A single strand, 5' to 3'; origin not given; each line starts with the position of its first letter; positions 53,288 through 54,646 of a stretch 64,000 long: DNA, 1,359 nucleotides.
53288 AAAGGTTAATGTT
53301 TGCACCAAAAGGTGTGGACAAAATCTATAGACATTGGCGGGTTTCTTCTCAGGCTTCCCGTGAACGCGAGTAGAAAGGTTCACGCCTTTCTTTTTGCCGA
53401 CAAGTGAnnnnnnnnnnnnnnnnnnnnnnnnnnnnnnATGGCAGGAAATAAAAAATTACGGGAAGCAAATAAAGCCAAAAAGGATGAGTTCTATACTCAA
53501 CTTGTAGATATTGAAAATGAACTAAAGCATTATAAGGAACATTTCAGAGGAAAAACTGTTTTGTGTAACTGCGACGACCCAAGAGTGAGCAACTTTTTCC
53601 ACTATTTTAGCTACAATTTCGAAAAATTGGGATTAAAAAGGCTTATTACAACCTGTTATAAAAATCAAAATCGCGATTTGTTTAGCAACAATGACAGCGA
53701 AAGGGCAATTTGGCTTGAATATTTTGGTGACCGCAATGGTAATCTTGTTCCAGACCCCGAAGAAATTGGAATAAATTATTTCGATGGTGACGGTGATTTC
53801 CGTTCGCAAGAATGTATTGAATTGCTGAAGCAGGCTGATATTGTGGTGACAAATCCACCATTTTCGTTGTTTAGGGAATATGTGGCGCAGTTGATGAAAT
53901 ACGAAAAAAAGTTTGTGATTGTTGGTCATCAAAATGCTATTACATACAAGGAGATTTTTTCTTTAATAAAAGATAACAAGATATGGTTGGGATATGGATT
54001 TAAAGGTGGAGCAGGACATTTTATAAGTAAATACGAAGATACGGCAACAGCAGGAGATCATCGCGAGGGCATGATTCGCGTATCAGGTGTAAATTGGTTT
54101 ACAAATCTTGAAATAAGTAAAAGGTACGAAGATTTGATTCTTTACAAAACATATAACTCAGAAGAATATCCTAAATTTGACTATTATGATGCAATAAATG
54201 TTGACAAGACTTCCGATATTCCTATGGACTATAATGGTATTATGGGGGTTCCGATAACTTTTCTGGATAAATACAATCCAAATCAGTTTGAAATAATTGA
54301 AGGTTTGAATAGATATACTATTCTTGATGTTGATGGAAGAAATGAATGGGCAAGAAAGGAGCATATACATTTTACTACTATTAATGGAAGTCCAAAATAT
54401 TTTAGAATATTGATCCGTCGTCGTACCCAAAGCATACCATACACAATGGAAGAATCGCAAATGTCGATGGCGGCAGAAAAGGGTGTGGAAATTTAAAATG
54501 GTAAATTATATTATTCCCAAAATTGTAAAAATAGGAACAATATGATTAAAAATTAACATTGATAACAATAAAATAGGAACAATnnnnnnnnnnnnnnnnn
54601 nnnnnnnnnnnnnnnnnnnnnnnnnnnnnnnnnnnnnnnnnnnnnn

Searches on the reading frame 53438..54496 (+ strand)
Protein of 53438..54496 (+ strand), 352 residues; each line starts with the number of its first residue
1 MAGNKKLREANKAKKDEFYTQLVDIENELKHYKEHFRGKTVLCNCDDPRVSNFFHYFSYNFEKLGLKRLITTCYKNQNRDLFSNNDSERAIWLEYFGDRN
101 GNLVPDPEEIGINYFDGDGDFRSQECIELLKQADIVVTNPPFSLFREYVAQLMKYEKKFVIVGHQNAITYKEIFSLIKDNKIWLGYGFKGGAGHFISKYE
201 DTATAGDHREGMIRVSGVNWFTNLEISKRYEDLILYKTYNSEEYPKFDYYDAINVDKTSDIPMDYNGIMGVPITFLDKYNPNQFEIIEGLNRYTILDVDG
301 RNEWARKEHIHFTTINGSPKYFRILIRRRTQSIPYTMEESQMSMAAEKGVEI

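Call 8: search_protein_families(library=pfam, proteins=[window:53438-54496:+], max_evalue=0.01)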
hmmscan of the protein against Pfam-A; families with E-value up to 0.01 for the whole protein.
window:53438-54496:+ (352 aa): 1 family
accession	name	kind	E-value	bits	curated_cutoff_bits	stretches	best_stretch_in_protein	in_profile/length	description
PF13651.11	EcoRI_methylase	-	2.5e-137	458.3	26.4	1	7-328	2-344/345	Adenine-specific methyltransferase EcoRI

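Call 11: find_encoding_contigs(protein=window:53438-54496:+, flank=4000, max_places=10)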
Protein window:53438-54496:+ (352 aa): 3 contigs read that carry it; 1 place shown.
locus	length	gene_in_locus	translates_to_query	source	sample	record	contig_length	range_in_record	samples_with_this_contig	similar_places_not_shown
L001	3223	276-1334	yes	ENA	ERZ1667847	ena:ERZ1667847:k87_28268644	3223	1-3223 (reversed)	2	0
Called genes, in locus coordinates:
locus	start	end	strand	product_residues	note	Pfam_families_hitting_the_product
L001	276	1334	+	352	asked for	PF13651:EcoRI_methylase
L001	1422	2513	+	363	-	PF03235:GmrSD_N, PF01844:HNH, PF14279:HNH_5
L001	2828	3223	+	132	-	?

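Call 14: find_homologous_proteins(query=window:53438-54496:+, max_evalue=1e-20)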
Query window:53438-54496:+ (352 aa): 8000 proteins with E <= 1e-20 among 8000 candidates; the best 120 are listed.
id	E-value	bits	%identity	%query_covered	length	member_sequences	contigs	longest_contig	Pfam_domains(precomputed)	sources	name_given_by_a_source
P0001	1.4e-241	819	100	100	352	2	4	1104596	PF13651.12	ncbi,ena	-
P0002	5.0e-200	682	83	99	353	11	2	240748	PF13651.12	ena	-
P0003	1.3e-194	664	-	-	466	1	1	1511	PF02384.23,PF13651.12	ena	-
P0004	5.5e-191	652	83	99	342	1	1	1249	PF13651.12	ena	-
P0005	7.0e-190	649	81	100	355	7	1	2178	PF13651.12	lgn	-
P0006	7.3e-188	642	83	98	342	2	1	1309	PF13651.12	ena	-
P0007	1.4e-183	628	78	98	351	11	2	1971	PF13651.12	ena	-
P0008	5.5e-183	626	78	99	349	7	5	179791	PF13651.12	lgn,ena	-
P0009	3.2e-182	624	77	98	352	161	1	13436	PF13651.12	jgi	-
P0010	6.4e-181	619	81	98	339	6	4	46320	PF13651.12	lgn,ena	-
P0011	9.4e-181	619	79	99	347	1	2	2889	PF13651.12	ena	-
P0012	1.2e-180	618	78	99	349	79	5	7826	PF13651.12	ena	-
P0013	5.2e-180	616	77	99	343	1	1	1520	PF13651.12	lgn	-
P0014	1.3e-178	612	71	99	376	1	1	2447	PF13651.12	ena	-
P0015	3.0e-178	611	78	98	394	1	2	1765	PF13651.12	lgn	-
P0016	1.2e-177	609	77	98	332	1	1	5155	PF13651.12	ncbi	-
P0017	1.4e-177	608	77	98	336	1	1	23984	PF13651.12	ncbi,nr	ncbi:MAG: adenine-specific methyltransferase EcoRI family protein [Bacteroidales bacterium]|nr:adeni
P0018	1.6e-177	608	77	98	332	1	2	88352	PF13651.12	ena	-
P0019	3.1e-177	607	75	99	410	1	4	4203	PF13651.12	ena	-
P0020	3.3e-177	607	79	99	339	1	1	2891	PF13651.12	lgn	-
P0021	5.9e-177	606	77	98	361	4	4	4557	PF13651.12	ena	-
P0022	1.0e-176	605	76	98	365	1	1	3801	PF13651.12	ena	-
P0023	1.2e-176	605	77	99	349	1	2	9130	PF13651.12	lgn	-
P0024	1.3e-176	605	77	99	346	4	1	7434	PF13651.12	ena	-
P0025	1.6e-176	605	77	98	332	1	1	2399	PF13651.12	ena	-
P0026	2.6e-176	604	77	98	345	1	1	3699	PF13651.12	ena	-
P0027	4.5e-176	603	76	98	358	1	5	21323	PF13651.12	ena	-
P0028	5.2e-176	603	76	98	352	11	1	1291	PF13651.12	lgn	-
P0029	8.2e-176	603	76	99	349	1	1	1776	PF13651.12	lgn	-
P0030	9.5e-176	602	79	95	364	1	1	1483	PF13651.12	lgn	-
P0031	9.9e-176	602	77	98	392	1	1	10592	PF13651.12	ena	-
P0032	1.0e-175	602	74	99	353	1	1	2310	PF13651.12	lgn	-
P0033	2.1e-175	601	75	98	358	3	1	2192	PF13651.12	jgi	-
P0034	2.5e-175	601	74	99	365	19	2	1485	PF13651.12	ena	-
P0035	2.7e-175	601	76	100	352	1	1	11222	PF13651.12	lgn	-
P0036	4.8e-175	600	77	99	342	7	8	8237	PF13651.12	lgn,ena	-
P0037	6.5e-175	600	76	99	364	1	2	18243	PF13651.12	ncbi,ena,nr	ncbi:MAG: adenine-specific methyltransferase EcoRI family protein [Paludibacteraceae bacterium]|nr:a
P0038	1.6e-174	598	76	99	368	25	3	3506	PF13651.12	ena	-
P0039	2.0e-174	598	76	99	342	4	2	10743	PF13651.12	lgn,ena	-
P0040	2.8e-174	597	77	99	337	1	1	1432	PF13651.12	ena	-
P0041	3.8e-174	597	75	99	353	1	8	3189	PF13651.12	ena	-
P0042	3.8e-174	597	77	99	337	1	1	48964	PF13651.12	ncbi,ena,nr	ncbi:MAG: adenine-specific methyltransferase EcoRI family protein [Paludibacteraceae bacterium]|nr:a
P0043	4.2e-174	597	77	94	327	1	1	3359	PF13651.12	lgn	-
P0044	5.8e-174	596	75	99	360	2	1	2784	PF13651.12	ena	-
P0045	7.9e-174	596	76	99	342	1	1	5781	PF13651.12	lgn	-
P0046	1.0e-173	596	75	98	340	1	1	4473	PF13651.12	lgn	-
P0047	1.1e-173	595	81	93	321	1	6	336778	PF13651.12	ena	-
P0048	1.3e-173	595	75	98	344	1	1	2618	PF13651.12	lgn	-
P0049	1.8e-173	595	75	99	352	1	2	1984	PF13651.12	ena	-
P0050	1.8e-173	595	75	98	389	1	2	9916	PF13651.12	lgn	-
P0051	2.2e-173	595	80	93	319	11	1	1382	PF13651.12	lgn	-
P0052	3.2e-173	594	73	99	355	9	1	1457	PF13651.12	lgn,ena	-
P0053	5.2e-173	593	72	98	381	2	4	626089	PF13651.12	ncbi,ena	-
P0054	7.8e-173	593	75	98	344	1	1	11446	PF13651.12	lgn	-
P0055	8.5e-173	593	74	97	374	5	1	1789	PF13651.12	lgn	-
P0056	1.1e-172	592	80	93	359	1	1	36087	PF13651.12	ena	-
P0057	1.1e-172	592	75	99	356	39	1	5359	PF13651.12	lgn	-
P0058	1.3e-172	592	77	99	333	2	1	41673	PF13651.12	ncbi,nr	ncbi:MAG: adenine-specific methyltransferase EcoRI family protein [Bacteroidales bacterium]|nr:adeni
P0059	1.3e-172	592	74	99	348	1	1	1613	PF13651.12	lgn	-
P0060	1.3e-172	592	80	93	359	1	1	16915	PF13651.12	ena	-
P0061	1.5e-172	592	74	98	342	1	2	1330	PF13651.12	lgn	-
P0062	1.6e-172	592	74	99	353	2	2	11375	PF13651.12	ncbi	-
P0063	1.7e-172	592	75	98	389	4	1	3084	PF13651.12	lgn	-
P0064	1.8e-172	592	74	97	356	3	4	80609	PF13651.12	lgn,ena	-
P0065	1.8e-172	591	74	99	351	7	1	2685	PF13651.12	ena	-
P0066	2.0e-172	591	75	99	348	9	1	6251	PF13651.12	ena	-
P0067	2.5e-172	591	76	99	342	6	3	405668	PF13651.12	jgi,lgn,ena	-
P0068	3.0e-172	591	76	99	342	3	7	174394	PF13651.12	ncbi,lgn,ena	-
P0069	4.0e-172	590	75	98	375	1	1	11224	PF13651.12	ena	-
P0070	2.0e-171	588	74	99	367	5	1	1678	PF13651.12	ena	-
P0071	2.5e-171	588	73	99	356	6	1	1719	PF13651.12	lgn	-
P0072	2.8e-171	588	75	98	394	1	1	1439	PF13651.12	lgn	-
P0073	3.1e-171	587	74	98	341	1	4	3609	PF13651.12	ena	-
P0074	4.4e-171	587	76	98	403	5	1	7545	PF13651.12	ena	-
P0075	5.5e-171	587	75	99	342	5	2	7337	PF13651.12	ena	-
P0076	6.4e-171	586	78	94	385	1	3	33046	PF13651.12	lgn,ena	-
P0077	8.5e-171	586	86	82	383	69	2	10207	PF13651.12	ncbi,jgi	jgi:hypothetical protein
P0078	8.7e-171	586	76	100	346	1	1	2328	PF13651.12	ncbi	-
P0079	9.2e-171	586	74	98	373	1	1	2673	PF13651.12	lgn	-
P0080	1.3e-170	585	74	98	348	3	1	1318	PF13651.12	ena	-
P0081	1.4e-170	585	86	82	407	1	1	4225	PF13651.12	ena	-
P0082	1.5e-170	585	71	99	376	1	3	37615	PF13651.12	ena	-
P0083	1.9e-170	585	74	99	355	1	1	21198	PF13651.12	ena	-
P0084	1.9e-170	585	75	99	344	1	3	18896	PF13651.12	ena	-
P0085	2.0e-170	585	75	98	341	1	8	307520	PF13651.12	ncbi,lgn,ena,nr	ncbi:MAG: adenine-specific methyltransferase EcoRI family protein [Bacteroidales bacterium]|nr:adeni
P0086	2.1e-170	585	76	98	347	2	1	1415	PF13651.12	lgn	-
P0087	4.9e-170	584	75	98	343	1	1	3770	PF13651.12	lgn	-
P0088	4.9e-170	584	74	98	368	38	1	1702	PF13651.12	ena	-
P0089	5.0e-170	583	72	100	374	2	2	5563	PF13651.12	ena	-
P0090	5.4e-170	583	75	99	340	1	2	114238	PF13651.12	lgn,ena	-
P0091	5.4e-170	583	71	99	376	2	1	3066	PF13651.12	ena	-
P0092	5.5e-170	583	75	99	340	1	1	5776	PF13651.12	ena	-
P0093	7.3e-170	583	76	97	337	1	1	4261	PF13651.12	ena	-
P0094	7.4e-170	583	73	99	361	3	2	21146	PF13651.12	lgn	-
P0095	7.6e-170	583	75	99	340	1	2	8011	PF13651.12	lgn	-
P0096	8.2e-170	583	75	98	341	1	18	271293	PF13651.12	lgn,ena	-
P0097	9.6e-170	583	72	100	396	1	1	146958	PF13651.12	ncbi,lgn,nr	ncbi:MAG: adenine-specific methyltransferase EcoRI family protein [Paludibacteraceae bacterium]|nr:a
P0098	1.0e-169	582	76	98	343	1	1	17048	PF13651.12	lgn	-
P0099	1.1e-169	582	75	99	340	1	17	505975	PF13651.12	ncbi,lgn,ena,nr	ncbi:MAG: adenine-specific methyltransferase EcoRI family protein [Bacteroidales bacterium]|nr:adeni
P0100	1.1e-169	582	74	98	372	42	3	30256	PF13651.12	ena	-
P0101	1.1e-169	582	75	99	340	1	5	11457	PF13651.12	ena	-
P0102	1.2e-169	582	75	99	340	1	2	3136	PF13651.12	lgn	-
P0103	1.2e-169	582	75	99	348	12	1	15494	PF13651.12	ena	-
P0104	1.2e-169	582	74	98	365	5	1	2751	PF13651.12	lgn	-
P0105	1.2e-169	582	68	98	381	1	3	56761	PF13651.12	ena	-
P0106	1.5e-169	582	75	99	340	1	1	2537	PF13651.12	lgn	-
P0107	1.7e-169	582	71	99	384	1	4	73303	PF13651.12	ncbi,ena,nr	ncbi:MAG: adenine-specific methyltransferase EcoRI family protein [Bacteroidales bacterium]|nr:adeni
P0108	1.7e-169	582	75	99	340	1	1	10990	PF13651.12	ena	-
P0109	2.1e-169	581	75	99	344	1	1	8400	PF13651.12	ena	-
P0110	2.6e-169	581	72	99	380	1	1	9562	PF13651.12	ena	-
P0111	2.7e-169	581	74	99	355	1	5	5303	PF13651.12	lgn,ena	-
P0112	2.9e-169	581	74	99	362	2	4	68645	PF13651.12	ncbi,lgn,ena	-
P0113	3.1e-169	581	71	99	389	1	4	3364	PF13651.12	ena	-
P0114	3.4e-169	581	72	99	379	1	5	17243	PF13651.12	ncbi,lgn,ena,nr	ncbi:MAG: adenine-specific methyltransferase EcoRI family protein [Bacteroidaceae bacterium]|nr:aden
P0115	3.5e-169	581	73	99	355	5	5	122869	PF13651.12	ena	-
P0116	3.7e-169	581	72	99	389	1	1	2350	PF13651.12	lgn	-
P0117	4.6e-169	580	75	99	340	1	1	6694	PF13651.12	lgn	-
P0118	4.7e-169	580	73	99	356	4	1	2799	PF13651.12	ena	-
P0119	5.0e-169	580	77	93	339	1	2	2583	PF13651.12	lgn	-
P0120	5.2e-169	580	75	99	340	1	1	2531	PF13651.12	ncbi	-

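Call 15: find_encoding_contigs(protein=P0002, flank=3000, max_places=4)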
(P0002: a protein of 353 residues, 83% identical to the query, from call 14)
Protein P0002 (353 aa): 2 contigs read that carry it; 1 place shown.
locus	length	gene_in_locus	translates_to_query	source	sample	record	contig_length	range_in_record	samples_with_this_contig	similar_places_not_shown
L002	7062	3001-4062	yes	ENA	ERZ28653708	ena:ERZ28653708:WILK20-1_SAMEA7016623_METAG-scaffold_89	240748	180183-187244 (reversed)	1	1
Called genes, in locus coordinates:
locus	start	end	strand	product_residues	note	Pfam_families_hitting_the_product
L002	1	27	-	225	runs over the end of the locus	PF16316:DUF4956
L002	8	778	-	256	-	PF09359:VTC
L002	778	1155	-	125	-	-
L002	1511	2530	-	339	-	PF13229:Beta_helix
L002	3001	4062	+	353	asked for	PF13651:EcoRI_methylase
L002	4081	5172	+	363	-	PF03235:GmrSD_N, PF01844:HNH, PF14279:HNH_5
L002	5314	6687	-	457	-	PF13173:AAA_14, PF13635:DUF4143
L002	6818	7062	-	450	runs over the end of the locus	PF02878:PGM_PMM_I, PF02879:PGM_PMM_II, PF02880:PGM_PMM_III, PF00408:PGM_PMM_IV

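Call 16: find_encoding_contigs(protein=P0008, flank=3000, max_places=4)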
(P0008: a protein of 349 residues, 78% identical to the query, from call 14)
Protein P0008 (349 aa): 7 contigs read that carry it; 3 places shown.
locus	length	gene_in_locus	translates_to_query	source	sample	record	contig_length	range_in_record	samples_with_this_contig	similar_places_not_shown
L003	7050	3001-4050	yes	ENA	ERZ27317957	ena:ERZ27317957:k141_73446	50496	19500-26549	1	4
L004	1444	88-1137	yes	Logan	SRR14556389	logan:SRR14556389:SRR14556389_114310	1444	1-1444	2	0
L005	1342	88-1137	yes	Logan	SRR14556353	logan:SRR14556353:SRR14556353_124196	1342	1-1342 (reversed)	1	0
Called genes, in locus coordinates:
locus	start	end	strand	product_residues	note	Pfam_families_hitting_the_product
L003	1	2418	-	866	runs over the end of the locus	PF00580:UvrD-helicase, PF01443:Viral_helicase1 (faint), PF13245:AAA_19, PF13604:AAA_30 (faint), PF13361:UvrD_C, PF00929:RNase_T, PF13538:UvrD_C_2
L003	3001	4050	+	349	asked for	PF13651:EcoRI_methylase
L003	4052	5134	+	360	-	PF03235:GmrSD_N, PF01844:HNH, PF14279:HNH_5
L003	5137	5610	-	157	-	PF00293:NUDIX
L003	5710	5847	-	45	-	-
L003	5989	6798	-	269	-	PF04536:TPM_phosphatase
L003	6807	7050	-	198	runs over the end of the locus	PF04011:LemA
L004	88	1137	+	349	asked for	PF13651:EcoRI_methylase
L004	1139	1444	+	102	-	?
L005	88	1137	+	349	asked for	PF13651:EcoRI_methylase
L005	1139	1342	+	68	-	?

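Call 17: find_encoding_contigs(protein=P0099, flank=3000, max_places=4)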
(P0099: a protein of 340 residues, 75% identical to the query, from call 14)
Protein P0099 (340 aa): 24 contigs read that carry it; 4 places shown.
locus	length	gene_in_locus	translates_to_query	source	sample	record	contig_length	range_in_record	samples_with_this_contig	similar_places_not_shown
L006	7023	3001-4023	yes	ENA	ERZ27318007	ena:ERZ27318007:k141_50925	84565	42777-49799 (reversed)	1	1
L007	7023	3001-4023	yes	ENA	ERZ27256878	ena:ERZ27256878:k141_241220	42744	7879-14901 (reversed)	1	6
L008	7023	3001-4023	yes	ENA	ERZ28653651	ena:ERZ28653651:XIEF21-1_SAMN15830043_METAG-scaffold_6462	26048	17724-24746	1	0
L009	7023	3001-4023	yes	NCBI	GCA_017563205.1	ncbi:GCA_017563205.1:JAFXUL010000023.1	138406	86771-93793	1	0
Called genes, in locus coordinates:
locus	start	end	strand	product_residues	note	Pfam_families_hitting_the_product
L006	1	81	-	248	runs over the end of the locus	PF04909:Amidohydro_2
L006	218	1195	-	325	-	PF12849:PBP_like_2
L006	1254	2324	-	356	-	PF07396:Porin_O_P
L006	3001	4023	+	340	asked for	PF13651:EcoRI_methylase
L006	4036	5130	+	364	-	PF03235:GmrSD_N, PF01844:HNH, PF14279:HNH_5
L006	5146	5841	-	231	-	PF01507:PAPS_reduct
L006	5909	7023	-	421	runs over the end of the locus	PF00009:GTP_EFTU, PF01926:MMR_HSR1 (weak), PF03144:GTP_EFTU_D2, PF22594:GTP-eEF1A_C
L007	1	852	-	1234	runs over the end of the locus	PF18076:FGAR-AT_N, PF18072:FGAR-AT_linker, PF02769:AIRS_C, PF22689:FGAR-AT_PurM_N-like, PF02769:AIRS_C, PF13507:GATase_5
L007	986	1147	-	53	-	-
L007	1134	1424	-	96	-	PF01909:NTP_transf_2, PF18765:Polbeta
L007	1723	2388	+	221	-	-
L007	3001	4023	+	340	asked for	PF13651:EcoRI_methylase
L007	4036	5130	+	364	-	PF03235:GmrSD_N, PF01844:HNH, PF14279:HNH_5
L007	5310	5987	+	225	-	-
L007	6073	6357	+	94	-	-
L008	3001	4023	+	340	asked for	PF13651:EcoRI_methylase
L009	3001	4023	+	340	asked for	PF13651:EcoRI_methylase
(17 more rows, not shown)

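Call 21: find_related_loci(query=window:53438-54496:+, collection=genome_contigs, flank=3000)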
Query window:53438-54496:+ (352 aa) in genome_contigs; peptide patterns used: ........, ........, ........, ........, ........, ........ (x = any residue, [..] = any of these).
519 stretches matched a pattern; 481 encode a relative of the query (tblastn E <= 1e-3); the best 80 are kept; 80 distinct loci.
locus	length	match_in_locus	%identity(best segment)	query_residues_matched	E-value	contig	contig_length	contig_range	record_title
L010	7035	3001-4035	97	3-347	0e+0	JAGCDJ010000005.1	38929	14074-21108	MAG: Bacteroidales bacterium isolate RGIG9689 Yak_Omasum-2__c123951, whole genome shotgun sequence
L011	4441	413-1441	78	3-348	0e+0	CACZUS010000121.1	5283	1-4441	MAG: uncultured Bacteroidales bacterium isolate RUG12969 genome assembly, contig: RUG12969_asm_121, whole genome shotgun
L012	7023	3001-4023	78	3-347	0e+0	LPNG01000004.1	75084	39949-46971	MAG: bacterium F082 isolate F082 scaffold_3, whole genome shotgun sequence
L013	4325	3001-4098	75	1-347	0e+0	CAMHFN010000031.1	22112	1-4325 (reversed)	MAG: uncultured Bacteroidales bacterium isolate SRR11784288_bin.5_metaWRAP_v1.3_MAG genome assembly, contig: ERZ12202745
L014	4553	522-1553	77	3-347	0e+0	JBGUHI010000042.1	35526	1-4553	MAG: Candidatus Limimorpha sp. isolate ruminal_MAG_354 ruminal_MAG_354_contig_0042, whole genome shotgun sequence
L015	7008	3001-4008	77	5-347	2e-180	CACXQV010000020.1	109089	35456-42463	MAG: uncultured Bacteroidia bacterium isolate RUG11511 genome assembly, contig: RUG11511_asm_20, whole genome shotgun se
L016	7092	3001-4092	74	3-351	1e-179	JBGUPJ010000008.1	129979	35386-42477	MAG: Bacteroidales bacterium isolate ruminal_MAG_166 ruminal_MAG_166_contig_0008, whole genome shotgun sequence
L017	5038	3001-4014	77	3-347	0e+0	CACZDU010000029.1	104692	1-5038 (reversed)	MAG: uncultured Bacteroidia bacterium isolate RUG12531 genome assembly, contig: RUG12531_asm_29, whole genome shotgun se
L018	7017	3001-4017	76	3-347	2e-179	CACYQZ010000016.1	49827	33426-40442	MAG: uncultured Prevotellaceae bacterium isolate RUG12193 genome assembly, contig: RUG12193_asm_16, whole genome shotgun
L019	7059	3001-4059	76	1-350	4e-179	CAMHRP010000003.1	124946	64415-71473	MAG: uncultured Bacteroidales bacterium isolate SRR11784290_bin.31_metaWRAP_v1.3_MAG genome assembly, contig: ERZ1220273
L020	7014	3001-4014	76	3-350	2e-178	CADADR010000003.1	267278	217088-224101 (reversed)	MAG: uncultured Bacteroidia bacterium isolate RUG13196 genome assembly, contig: RUG13196_asm_3, whole genome shotgun seq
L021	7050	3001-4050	75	1-347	4e-178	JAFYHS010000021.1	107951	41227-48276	MAG: Bacteroidales bacterium isolate RGIG7101 Water_buffalos_Abomasum-1__c63, whole genome shotgun sequence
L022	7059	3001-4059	75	1-350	3e-178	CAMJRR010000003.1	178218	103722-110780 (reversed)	MAG: uncultured Bacteroidales bacterium isolate SRR12081298_bin.67_metaWRAP_v1.3_MAG genome assembly, contig: ERZ1228977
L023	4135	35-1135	74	5-348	0e+0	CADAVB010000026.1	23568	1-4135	MAG: uncultured Bacteroidia bacterium isolate RUG13648 genome assembly, contig: RUG13648_asm_26, whole genome shotgun se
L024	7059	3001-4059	75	1-347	7e-178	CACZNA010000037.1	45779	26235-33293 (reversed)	MAG: uncultured Bacteroidia bacterium isolate RUG12769 genome assembly, contig: RUG12769_asm_37, whole genome shotgun se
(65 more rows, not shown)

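Call 33: search_protein_families(library=padloc, proteins=[window:53438-54496:+], max_evalue=0.01)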
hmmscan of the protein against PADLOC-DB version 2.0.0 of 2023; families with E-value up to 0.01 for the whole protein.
window:53438-54496:+ (352 aa): 1 family
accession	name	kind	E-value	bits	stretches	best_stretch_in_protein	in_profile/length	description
PDLC03297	MTase_II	-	7e-122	405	1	3-331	6-330/332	Type II methyltransferase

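Call 34: search_protein_families(library=ncbifam, proteins=[window:53438-54496:+], max_evalue=0.01)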
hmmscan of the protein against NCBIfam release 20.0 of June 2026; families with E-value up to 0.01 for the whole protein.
window:53438-54496:+ (352 aa): 0 families

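Call 75: search_solved_structures(query=window:53438-54496:+, max_evalue=0.01)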
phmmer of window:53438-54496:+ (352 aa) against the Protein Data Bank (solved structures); distinct sequences matched with E-value up to 0.01: 0.
